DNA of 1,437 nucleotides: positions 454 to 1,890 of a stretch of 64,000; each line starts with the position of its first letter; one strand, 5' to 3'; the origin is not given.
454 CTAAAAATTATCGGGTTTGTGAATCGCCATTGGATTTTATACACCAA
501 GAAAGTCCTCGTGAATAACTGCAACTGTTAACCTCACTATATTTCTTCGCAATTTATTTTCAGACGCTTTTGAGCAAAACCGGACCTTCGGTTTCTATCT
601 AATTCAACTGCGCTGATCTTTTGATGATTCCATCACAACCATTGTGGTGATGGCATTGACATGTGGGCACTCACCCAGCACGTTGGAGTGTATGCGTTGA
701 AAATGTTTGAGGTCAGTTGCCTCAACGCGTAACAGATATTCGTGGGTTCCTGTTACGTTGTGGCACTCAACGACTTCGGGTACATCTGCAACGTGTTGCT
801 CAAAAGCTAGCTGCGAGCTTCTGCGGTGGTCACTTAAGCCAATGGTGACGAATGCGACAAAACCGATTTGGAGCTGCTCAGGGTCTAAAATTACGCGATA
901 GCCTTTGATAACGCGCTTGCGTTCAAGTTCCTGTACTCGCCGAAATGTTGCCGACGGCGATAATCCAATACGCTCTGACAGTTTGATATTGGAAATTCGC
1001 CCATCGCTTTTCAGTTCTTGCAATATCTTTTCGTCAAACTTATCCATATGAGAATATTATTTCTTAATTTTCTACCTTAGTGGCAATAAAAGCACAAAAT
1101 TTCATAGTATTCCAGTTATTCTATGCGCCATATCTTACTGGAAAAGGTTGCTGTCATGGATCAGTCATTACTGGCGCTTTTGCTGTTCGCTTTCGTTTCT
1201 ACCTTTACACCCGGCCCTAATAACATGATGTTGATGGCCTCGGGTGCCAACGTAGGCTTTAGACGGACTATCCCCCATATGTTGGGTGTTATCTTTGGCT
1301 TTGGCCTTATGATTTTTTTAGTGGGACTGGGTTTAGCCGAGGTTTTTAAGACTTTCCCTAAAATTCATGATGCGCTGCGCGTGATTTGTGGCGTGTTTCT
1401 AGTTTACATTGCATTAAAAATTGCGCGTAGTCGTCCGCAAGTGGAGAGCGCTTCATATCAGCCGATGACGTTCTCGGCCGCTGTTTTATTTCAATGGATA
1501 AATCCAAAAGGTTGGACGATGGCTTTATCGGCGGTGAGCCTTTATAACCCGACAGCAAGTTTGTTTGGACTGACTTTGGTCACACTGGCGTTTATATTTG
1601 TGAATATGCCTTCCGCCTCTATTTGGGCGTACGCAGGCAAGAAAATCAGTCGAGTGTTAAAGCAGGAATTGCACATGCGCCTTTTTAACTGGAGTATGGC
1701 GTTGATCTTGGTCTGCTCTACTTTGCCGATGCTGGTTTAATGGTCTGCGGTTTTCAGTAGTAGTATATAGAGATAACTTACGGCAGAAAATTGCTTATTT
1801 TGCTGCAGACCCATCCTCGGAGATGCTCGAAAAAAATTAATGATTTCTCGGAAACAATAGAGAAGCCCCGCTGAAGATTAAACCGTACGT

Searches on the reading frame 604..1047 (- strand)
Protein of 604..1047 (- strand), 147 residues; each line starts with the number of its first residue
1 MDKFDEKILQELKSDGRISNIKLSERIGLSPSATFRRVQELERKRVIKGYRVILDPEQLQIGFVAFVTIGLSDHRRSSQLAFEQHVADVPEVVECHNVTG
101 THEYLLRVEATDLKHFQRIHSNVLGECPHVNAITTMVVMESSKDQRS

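Call 7: search_protein_families(library=pfam, proteins=[window:604-1047:-])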
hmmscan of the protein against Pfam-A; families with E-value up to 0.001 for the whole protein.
window:604-1047:- (147 aa): 5 families
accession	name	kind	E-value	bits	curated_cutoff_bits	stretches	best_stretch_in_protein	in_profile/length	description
PF01037.27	AsnC_trans_reg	-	3.4e-21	75.4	25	1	67-140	1-72/73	Lrp/AsnC ligand binding domain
PF13412.12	HTH_24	-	1.4e-15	57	21.9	1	1-48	1-48/48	Winged helix-turn-helix DNA-binding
PF13404.12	HTH_AsnC-type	-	3.5e-13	49.6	27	1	1-42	1-42/42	AsnC-type helix-turn-helix domain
PF01047.28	MarR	-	4.8e-05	23.6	24.6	1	7-44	7-44/59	MarR family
PF13545.12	HTH_Crp_2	-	0.00046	20.5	27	0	18-60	23-68/70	Crp-like helix-turn-helix domain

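Call 19: find_encoding_contigs(protein=window:604-1047:-, flank=10000, max_places=10)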
Protein window:604-1047:- (147 aa): 23 contigs read that carry it; 10 places shown.
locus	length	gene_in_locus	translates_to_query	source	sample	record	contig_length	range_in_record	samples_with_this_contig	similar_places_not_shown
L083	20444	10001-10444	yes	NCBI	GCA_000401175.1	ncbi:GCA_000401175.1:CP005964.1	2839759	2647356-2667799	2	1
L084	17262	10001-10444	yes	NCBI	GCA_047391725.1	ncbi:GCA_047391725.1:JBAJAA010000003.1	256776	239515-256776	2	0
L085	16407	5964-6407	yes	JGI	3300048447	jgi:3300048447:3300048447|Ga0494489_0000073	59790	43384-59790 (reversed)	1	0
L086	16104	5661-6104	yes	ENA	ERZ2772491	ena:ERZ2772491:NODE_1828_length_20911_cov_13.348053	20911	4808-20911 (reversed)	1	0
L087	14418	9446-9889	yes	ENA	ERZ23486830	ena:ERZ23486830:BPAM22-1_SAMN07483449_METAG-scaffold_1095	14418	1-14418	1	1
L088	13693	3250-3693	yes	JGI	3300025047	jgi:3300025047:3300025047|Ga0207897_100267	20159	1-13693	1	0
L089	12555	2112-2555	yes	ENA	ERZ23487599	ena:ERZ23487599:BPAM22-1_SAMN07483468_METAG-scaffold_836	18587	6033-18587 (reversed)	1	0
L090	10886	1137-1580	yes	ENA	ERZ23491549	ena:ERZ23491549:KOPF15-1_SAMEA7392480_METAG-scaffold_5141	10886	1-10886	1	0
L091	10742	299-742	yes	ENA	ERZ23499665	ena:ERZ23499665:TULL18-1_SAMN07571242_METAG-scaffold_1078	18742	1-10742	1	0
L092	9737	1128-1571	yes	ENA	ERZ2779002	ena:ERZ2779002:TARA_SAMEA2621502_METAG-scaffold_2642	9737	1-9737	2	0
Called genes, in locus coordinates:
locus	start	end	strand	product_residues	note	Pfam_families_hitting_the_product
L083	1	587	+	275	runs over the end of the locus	-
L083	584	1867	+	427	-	PF03958:Secretin_N, PF00263:Secretin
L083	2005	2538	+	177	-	PF13189:Cytidylate_kin2 (faint), PF13238:AAA_18, PF13671:AAA_33 (faint), PF01202:SKI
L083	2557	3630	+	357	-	PF00465:Fe-ADH (weak), PF13685:Fe-ADH_2 (weak), PF01761:DHQ_synthase, PF24621:DHQS_C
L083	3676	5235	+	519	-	PF00931:NB-ARC (weak), PF13191:AAA_16, PF13401:AAA_22, PF05036:SPOR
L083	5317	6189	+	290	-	PF02086:MethyltransfD12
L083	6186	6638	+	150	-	PF00583:Acetyltransf_1 (weak), PF13673:Acetyltransf_10, PF13508:Acetyltransf_7 (weak)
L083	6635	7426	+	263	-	PF04445:SAM_MT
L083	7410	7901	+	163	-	PF08534:Redoxin, PF00578:AhpC-TSA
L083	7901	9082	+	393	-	PF00890:FAD_binding_2, PF01266:DAO (weak), PF03486:HI0933_like, PF07992:Pyr_redox_2, PF12831:FAD_oxidored (weak), PF13450:NAD_binding_8 (weak), PF13738:Pyr_redox_3 (faint), PF22780:HI0933_like_1st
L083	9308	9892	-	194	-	PF01810:LysE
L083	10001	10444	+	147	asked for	PF13404:HTH_AsnC-type, PF13412:HTH_24, PF01037:AsnC_trans_reg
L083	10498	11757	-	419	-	PF07690:MFS_1, PF06779:MFS_4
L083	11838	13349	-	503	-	PF01979:Amidohydro_1, PF07969:Amidohydro_3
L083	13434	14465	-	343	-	PF12833:HTH_18, PF00165:HTH_AraC (weak)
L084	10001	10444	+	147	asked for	PF13404:HTH_AsnC-type, PF13412:HTH_24, PF01037:AsnC_trans_reg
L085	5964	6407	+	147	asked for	PF13404:HTH_AsnC-type, PF13412:HTH_24, PF01037:AsnC_trans_reg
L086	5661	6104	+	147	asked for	PF13404:HTH_AsnC-type, PF13412:HTH_24, PF01037:AsnC_trans_reg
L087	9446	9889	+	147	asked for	PF13404:HTH_AsnC-type, PF13412:HTH_24, PF01037:AsnC_trans_reg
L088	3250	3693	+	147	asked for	PF13404:HTH_AsnC-type, PF13412:HTH_24, PF01037:AsnC_trans_reg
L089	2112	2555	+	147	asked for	PF13404:HTH_AsnC-type, PF13412:HTH_24, PF01037:AsnC_trans_reg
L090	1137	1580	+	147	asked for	PF13404:HTH_AsnC-type, PF13412:HTH_24, PF01037:AsnC_trans_reg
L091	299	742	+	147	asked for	PF13404:HTH_AsnC-type, PF13412:HTH_24, PF01037:AsnC_trans_reg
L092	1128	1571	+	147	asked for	PF13404:HTH_AsnC-type, PF13412:HTH_24, PF01037:AsnC_trans_reg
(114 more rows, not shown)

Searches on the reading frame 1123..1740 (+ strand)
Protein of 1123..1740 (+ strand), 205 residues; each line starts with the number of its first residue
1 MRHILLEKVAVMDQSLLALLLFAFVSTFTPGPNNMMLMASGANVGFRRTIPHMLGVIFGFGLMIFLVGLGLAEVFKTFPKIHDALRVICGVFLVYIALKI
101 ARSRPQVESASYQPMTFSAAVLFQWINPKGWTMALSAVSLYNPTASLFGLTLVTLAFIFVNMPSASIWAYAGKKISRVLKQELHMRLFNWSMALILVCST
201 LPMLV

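Call 7: search_protein_families(library=pfam, proteins=[window:1123-1740:+])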
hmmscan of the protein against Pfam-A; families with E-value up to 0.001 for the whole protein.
window:1123-1740:+ (205 aa): 1 family
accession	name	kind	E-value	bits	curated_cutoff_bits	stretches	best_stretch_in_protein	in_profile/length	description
PF01810.24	LysE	-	3.3e-16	59.8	25.6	1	27-197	4-183/193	LysE type translocator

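Call 17: find_encoding_contigs(protein=window:1123-1740:+, flank=10000, max_places=10)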
Protein window:1123-1740:+ (205 aa): no gene with exactly this product is on record in the collection.
